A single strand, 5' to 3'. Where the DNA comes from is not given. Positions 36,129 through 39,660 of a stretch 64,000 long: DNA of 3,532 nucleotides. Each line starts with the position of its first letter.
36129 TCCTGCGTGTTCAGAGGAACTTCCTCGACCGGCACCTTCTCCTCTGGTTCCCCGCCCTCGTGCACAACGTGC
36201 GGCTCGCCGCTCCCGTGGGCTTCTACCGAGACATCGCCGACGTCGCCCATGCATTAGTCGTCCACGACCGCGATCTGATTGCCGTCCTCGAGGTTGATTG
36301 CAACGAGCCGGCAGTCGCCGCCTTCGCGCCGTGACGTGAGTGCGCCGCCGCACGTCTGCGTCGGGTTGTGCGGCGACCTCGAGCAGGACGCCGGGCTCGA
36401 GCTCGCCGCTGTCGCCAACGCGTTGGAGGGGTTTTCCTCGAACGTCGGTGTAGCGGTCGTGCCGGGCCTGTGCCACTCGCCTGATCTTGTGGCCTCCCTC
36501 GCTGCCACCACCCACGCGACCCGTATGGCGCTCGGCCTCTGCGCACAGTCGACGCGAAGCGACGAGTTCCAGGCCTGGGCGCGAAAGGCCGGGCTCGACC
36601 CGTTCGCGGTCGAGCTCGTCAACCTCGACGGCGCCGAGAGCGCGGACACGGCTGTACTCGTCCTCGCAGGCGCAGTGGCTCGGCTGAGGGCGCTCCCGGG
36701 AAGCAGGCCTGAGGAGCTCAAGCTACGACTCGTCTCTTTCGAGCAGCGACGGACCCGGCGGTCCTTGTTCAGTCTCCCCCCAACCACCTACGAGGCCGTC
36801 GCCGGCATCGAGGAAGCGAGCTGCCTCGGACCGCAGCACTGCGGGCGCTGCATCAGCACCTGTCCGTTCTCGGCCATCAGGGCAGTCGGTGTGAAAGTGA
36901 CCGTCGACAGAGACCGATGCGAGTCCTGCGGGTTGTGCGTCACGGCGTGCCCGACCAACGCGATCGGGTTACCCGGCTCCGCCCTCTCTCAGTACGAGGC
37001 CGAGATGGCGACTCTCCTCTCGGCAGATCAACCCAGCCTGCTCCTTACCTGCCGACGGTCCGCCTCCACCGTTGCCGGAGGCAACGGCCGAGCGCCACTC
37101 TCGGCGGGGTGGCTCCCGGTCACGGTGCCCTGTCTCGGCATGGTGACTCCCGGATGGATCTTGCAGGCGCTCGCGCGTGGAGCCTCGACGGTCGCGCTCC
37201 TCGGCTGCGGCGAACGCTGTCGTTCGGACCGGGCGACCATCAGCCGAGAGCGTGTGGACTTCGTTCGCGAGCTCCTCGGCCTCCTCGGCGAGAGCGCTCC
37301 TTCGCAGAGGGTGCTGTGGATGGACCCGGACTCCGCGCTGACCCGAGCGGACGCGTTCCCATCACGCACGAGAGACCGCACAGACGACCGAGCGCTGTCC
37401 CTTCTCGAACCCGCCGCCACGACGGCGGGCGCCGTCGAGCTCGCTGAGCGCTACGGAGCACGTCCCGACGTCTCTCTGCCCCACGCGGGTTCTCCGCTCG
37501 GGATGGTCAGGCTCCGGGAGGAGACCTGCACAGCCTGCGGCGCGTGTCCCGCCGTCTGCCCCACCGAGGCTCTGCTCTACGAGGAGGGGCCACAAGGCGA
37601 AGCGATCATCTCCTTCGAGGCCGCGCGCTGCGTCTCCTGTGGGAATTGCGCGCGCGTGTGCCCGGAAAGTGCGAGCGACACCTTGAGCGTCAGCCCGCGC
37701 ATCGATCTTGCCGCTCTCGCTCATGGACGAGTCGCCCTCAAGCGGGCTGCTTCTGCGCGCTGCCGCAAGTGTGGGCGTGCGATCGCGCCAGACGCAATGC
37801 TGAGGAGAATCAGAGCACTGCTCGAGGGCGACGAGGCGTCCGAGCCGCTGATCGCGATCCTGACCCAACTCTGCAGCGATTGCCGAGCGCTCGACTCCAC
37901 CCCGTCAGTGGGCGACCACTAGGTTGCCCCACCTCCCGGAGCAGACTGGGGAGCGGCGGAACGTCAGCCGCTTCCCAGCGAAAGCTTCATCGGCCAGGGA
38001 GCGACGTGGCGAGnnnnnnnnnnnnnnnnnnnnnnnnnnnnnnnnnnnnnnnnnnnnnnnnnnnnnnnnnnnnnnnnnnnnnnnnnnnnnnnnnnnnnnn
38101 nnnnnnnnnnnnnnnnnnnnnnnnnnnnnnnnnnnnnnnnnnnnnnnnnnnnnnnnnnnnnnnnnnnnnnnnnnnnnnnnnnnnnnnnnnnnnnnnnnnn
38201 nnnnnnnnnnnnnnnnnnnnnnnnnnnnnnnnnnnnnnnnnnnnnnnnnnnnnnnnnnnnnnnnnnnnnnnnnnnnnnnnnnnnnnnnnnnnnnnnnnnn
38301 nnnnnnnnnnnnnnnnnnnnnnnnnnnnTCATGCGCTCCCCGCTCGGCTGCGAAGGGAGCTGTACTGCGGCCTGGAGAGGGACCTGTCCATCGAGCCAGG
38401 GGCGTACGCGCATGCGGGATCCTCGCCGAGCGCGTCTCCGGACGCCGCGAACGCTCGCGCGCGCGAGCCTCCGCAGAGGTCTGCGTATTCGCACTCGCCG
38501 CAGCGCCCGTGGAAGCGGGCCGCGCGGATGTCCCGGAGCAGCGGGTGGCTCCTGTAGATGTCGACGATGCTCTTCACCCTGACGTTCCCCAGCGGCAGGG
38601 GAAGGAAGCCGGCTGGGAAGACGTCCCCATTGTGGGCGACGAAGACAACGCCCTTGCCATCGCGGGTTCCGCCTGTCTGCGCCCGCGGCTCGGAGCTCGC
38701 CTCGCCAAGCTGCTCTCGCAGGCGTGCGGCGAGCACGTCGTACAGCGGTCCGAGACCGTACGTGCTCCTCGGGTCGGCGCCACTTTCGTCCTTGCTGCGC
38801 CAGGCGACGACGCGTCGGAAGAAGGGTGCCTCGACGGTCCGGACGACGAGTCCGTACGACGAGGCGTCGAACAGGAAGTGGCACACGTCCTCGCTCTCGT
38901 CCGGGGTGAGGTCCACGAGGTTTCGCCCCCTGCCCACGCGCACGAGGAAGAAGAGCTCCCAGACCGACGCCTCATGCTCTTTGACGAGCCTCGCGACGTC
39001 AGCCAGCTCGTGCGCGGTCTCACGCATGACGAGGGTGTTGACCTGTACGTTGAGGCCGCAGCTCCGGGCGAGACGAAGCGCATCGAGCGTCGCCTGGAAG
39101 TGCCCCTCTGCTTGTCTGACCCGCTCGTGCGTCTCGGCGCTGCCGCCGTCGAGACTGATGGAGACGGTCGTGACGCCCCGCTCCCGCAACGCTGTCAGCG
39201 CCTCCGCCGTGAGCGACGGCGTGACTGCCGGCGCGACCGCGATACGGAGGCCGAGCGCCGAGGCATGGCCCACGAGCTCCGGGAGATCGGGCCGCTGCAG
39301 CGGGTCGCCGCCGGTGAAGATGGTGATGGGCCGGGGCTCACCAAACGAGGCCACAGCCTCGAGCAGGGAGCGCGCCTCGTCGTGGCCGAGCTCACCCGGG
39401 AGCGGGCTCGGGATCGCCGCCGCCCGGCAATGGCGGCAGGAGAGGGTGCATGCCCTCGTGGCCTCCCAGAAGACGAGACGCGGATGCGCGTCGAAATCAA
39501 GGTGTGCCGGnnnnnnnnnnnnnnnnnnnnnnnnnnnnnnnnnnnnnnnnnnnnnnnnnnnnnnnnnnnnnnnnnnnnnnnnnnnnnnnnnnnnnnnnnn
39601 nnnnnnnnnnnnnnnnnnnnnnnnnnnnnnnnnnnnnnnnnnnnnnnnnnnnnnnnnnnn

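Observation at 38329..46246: Tightly coupled operon: two cupredoxins, CydA-like haem protein without CydB, membrane cytochrome c, small membrane proteins, USP protein and twin radical-SAM enzyme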

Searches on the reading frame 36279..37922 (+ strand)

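Call 28: search_protein_families(library=pfam, proteins=[window:36279-37922:+], max_evalue=0.001)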
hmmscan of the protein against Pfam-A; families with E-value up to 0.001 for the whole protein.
window:36279-37922:+ (547 aa): 14 families
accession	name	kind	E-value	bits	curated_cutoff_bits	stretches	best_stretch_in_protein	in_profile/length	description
PF00037.32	Fer4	-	1e-19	69.9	21.1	3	207-229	1-23/24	4Fe-4S binding domain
PF12838.12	Fer4_7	-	4.3e-18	66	27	2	416-464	1-51/52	4Fe-4S dicluster domain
PF12837.12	Fer4_6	-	6.4e-17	61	25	2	206-229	1-24/24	4Fe-4S binding domain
PF13237.11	Fer4_10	-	7.3e-15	55.1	25.5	3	179-225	6-53/53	4Fe-4S dicluster domain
PF14697.11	Fer4_21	-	1.3e-14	54.4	35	1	175-229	1-57/59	4Fe-4S dicluster domain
PF13484.11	Fer4_16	-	3.8e-14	53.6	30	1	213-235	1-22/66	4Fe-4S double cluster binding domain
PF13187.11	Fer4_9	-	6.9e-14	52.1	27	2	417-464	2-50/52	4Fe-4S dicluster domain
PF02662.21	FlpD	-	2.2e-10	41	22.3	1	258-351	6-103/123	Methyl-viologen-reducing hydrogenase, delta subunit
PF12797.12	Fer4_2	-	1.2e-07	31.7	24.5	1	206-226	2-22/22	4Fe-4S binding domain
PF25160.1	LdpA_Fe-S-bd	-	2.8e-07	30.7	27.6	0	175-204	21-47/49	LdpA Fe-S cluster-binding domain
PF13183.11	Fer4_8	-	3.4e-07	31.1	27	0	447-500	1-59/68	4Fe-4S dicluster domain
PF13459.11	Fer4_15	-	6.2e-06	27.3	22.4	1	207-226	1-20/66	4Fe-4S single cluster domain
PF12800.12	Fer4_4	-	0.0005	20.6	24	0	212-226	2-16/17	4Fe-4S binding domain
PF12798.12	Fer4_3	-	0.00076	20.6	27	0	187-199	3-15/15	4Fe-4S binding domain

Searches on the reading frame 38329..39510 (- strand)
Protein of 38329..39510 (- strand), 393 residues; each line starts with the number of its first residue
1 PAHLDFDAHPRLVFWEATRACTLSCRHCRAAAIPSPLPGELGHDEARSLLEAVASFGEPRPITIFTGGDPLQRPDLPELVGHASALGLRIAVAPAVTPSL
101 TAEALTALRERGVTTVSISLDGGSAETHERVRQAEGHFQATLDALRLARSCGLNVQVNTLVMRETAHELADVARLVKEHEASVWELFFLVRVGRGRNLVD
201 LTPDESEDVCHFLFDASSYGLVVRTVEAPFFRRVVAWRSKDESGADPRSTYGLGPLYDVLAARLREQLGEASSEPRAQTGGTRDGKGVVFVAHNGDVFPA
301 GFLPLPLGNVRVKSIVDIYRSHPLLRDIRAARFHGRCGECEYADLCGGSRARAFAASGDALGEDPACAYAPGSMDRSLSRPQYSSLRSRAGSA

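Call 32: search_protein_families(library=ncbifam, proteins=[window:38329-39510:-], max_evalue=0.00001)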
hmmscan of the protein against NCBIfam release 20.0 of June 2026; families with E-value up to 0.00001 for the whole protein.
window:38329-39510:- (393 aa): 42 families (the best 25 are shown)
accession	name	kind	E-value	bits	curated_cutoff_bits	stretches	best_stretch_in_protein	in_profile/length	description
TIGR04053.2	TIGR04053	equivalog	4.6e-145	483.5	395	1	5-371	2-366/366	TIGR04053 family radical SAM/SPASM domain-containing protein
TIGR04545.1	rSAM_ahbD_hemeb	equivalog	1.5e-77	261.3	500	1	12-371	1-339/339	heme b synthase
TIGR04055.1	rSAM_NirJ2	equivalog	5.7e-54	183.8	500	2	12-233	1-221/326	putative heme d1 biosynthesis radical SAM protein NirJ2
TIGR04347.1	pseudo_SAM_Halo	equivalog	4.9e-48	164.3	525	2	12-208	39-233/390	TIGR04347 family pseudo-SAM/SPASM protein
TIGR04051.1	rSAM_NirJ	equivalog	7.9e-47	159.9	515.45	1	12-368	3-347/354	heme d1 biosynthesis radical SAM protein NirJ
TIGR04546.1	rSAM_ahbC_deAc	equivalog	1e-43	149.6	650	2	7-210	36-236/390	12,18-didecarboxysiroheme deacetylase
TIGR04054.1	rSAM_NirJ1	equivalog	3e-42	144.6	650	2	11-211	36-234/387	putative heme d1 biosynthesis radical SAM protein NirJ1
NF045574.1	sacti_mat_StsB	exception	7e-34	117.4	625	1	11-196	96-276/466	StsB family radical SAM/SPASM domain sactipeptide maturase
TIGR04303.1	GeoRSP_rSAM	equivalog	6.7e-31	108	400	2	10-205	4-196/325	GeoRSP system radical SAM/SPASM protein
TIGR03913.1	rad_SAM_trio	equivalog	2e-26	92.4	591.75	1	10-194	18-197/477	GDL motif peptide-associated radical SAM/SPASM maturase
TIGR02109.1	PQQ_syn_pqqE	equivalog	1.1e-24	87.1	381.35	1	10-186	6-179/358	pyrroloquinoline quinone biosynthesis protein PqqE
TIGR03962.1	mycofact_rSAM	equivalog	1.5e-24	86.8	265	1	10-200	11-196/339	mycofactocin radical SAM maturase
TIGR04133.1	rSAM_w_lipo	hypoth_equivalog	8.1e-23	80.9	425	1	11-220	24-235/350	TIGR04133 family radical SAM/SPASM protein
TIGR04340.1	rSAM_ACGX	hypoth_equivalog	1.4e-20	73.8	400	1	15-185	7-178/341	radical SAM/SPASM domain protein, ACGX system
TIGR04082.1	rSAM_for_selen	equivalog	1.4e-19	70.2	350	1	15-199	203-381/516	thio(seleno)oxazole modification radical SAM maturase SbtM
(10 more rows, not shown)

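Call 85: find_homologous_proteins(query=window:38329-39510:-, max_evalue=1e-40)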
Query window:38329-39510:- (393 aa): 7903 proteins with E <= 1e-40 among 8000 candidates; the best 120 are listed.
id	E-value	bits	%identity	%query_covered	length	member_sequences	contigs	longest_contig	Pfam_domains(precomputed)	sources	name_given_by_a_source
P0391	2.7e-169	582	70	94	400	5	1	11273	PF04055.28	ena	-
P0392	7.9e-164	564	68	94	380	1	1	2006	PF04055.28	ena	-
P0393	2.3e-163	562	67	94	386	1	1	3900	PF04055.28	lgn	-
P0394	7.0e-163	561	69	94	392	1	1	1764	PF04055.28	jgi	-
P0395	1.5e-162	560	68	94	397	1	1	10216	PF04055.28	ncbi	-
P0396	8.7e-162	557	66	95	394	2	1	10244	PF04055.28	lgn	-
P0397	1.6e-161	556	66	97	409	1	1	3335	PF04055.28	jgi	jgi:radical SAM protein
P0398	5.9e-160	551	65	98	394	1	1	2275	PF04055.28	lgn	-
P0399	4.5e-158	545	66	94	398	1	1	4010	PF04055.28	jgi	jgi:radical SAM protein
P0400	2.8e-157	542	67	94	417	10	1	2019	PF13186.12,PF04055.28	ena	-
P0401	1.9e-156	539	66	94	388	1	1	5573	PF04055.28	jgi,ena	-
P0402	1.1e-155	537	64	94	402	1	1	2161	PF04055.28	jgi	jgi:radical SAM protein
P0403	2.9e-155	536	66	94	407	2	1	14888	PF04055.28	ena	-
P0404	3.9e-155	535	65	93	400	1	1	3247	PF04055.28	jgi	jgi:radical SAM protein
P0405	5.0e-155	535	66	93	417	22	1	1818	PF04055.28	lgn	-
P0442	5.3e-145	502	64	93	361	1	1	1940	PF04055.28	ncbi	ncbi:MAG TPA: TIGR04053 family radical SAM/SPASM domain-containing protein, partial [Gaiellaceae bac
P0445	1.3e-144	501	63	94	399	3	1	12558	PF13186.12,PF04055.28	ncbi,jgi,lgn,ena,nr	ncbi:MAG: TIGR04053 family radical SAM/SPASM domain-containing protein [Thermoleophilia bacterium]|n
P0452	2.7e-144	500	61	94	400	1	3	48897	PF04055.28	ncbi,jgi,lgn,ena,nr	ncbi:MAG TPA: TIGR04053 family radical SAM/SPASM domain-containing protein [Gaiellaceae bacterium]|n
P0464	3.0e-143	496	61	95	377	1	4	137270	PF04055.28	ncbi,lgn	-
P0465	3.2e-143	496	63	94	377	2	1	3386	PF04055.28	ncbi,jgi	ncbi:MAG TPA: TIGR04053 family radical SAM/SPASM domain-containing protein [Gaiellaceae bacterium]|j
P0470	5.1e-143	495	61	93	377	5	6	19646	PF13186.12,PF04055.28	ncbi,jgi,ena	ncbi:MAG TPA: TIGR04053 family radical SAM/SPASM domain-containing protein [Gaiellaceae bacterium]|j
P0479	2.5e-142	493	61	97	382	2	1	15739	PF04055.28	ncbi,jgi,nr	ncbi:MAG TPA: TIGR04053 family radical SAM/SPASM domain-containing protein [Gaiellaceae bacterium]|n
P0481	3.3e-142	493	63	93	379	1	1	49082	PF04055.28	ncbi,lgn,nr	ncbi:MAG: TIGR04053 family radical SAM/SPASM domain-containing protein [Acidobacteria bacterium]|nr:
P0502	7.9e-141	488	60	95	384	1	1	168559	PF04055.28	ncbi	-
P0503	8.9e-141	488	58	94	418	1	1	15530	PF04055.28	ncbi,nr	ncbi:MAG: TIGR04053 family radical SAM/SPASM domain-containing protein [Candidatus Riflebacteria bac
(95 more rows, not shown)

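Call 86: find_encoding_contigs(protein=P0452, flank=7000, max_places=2)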
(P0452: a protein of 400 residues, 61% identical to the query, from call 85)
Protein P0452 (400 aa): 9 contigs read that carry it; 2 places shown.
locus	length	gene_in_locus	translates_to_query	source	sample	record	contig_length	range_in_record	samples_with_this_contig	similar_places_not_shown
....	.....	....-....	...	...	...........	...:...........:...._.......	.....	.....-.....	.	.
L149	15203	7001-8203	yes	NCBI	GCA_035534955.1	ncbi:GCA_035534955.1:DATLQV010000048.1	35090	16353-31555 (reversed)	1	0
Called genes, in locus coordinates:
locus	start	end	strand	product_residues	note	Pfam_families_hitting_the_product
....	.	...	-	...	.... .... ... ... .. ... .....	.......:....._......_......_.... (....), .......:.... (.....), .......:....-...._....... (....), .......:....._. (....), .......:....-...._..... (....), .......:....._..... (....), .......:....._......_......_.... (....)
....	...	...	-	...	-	-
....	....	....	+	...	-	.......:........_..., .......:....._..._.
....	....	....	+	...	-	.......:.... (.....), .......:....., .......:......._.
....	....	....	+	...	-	-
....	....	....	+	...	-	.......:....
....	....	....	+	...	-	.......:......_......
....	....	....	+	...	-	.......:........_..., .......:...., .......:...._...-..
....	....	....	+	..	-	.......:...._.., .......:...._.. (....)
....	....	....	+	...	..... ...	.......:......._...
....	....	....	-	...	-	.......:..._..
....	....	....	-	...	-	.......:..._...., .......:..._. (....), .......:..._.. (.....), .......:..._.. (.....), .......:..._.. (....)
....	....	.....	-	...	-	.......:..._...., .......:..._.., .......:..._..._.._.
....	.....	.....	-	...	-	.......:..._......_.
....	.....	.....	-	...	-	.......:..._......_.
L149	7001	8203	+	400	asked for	PF04055:Radical_SAM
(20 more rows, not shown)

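Call 87: find_encoding_contigs(protein=P0464, flank=7000, max_places=2)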
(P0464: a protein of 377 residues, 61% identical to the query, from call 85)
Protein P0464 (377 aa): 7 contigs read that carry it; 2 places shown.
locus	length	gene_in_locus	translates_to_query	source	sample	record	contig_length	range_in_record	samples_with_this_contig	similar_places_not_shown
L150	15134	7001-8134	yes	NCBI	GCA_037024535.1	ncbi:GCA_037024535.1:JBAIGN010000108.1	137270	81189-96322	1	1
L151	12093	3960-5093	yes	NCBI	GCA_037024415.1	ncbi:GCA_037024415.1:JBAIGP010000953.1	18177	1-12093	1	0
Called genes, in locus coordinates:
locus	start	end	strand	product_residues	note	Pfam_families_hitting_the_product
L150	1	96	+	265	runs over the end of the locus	PF06348:DUF1059 (weak)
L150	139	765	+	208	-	PF00989:PAS (weak), PF08448:PAS_4 (weak), PF12860:PAS_7 (faint), PF13426:PAS_9 (weak), PF00196:GerE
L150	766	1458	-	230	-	PF09678:Caa3_CtaG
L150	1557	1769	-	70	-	PF08281:Sigma70_r4_2, PF00196:GerE, PF13384:HTH_23 (faint)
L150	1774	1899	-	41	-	-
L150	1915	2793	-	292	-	PF01040:UbiA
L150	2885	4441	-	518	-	PF00115:COX1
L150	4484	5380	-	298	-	PF00116:COX2 (weak), PF13473:Cupredoxin_1 (faint), PF00127:Copper-bind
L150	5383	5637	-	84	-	-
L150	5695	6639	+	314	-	PF02628:COX15-CtaA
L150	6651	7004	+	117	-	PF13473:Cupredoxin_1 (weak), PF00127:Copper-bind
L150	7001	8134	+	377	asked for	PF04055:Radical_SAM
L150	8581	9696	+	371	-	PF13091:PLDc_2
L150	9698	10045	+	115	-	PF05899:Cupin_3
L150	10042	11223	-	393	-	PF02771:Acyl-CoA_dh_N, PF02770:Acyl-CoA_dh_M, PF00441:Acyl-CoA_dh_1, PF08028:Acyl-CoA_dh_2, PF22924:ACOX_C_alpha1 (faint)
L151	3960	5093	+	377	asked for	PF04055:Radical_SAM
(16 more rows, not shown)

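Call 88: find_encoding_contigs(protein=P0502, flank=7000, max_places=2)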
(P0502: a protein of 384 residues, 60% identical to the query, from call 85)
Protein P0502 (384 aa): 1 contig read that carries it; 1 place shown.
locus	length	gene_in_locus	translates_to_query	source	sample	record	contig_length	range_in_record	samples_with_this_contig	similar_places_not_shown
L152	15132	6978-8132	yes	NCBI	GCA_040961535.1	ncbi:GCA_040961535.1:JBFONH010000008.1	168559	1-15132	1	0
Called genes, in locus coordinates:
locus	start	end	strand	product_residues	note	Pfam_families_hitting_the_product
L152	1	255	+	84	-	?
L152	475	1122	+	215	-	-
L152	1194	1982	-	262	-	PF04203:Sortase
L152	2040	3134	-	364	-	PF07732:Cu-oxidase_3, PF00394:Cu-oxidase, PF07731:Cu-oxidase_2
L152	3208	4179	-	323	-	PF00672:HAMP, PF26769:HAMP_PhoQ (faint), PF00512:HisKA, PF02518:HATPase_c, PF13581:HATPase_c_2 (weak)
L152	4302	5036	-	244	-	PF00072:Response_reg, PF00486:Trans_reg_C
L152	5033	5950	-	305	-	-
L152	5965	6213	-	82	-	-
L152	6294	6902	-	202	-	PF05724:TPMT, PF13489:Methyltransf_23 (weak), PF01209:Ubie_methyltran (weak), PF05175:MTS, PF13847:Methyltransf_31, PF08241:Methyltransf_11, PF08242:Methyltransf_12, PF13649:Methyltransf_25, +1 more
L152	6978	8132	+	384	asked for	PF04055:Radical_SAM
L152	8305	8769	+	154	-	PF13664:DUF4149 (weak), PF05425:CopD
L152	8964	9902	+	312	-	PF00596:Aldolase_II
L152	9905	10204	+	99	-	-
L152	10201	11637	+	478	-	PF01590:GAF, PF13185:GAF_2, PF13492:GAF_3, PF07730:HisKA_3, PF13581:HATPase_c_2 (weak), PF02518:HATPase_c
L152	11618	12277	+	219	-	PF00072:Response_reg, PF00196:GerE, PF04545:Sigma70_r4 (faint), PF08281:Sigma70_r4_2 (weak)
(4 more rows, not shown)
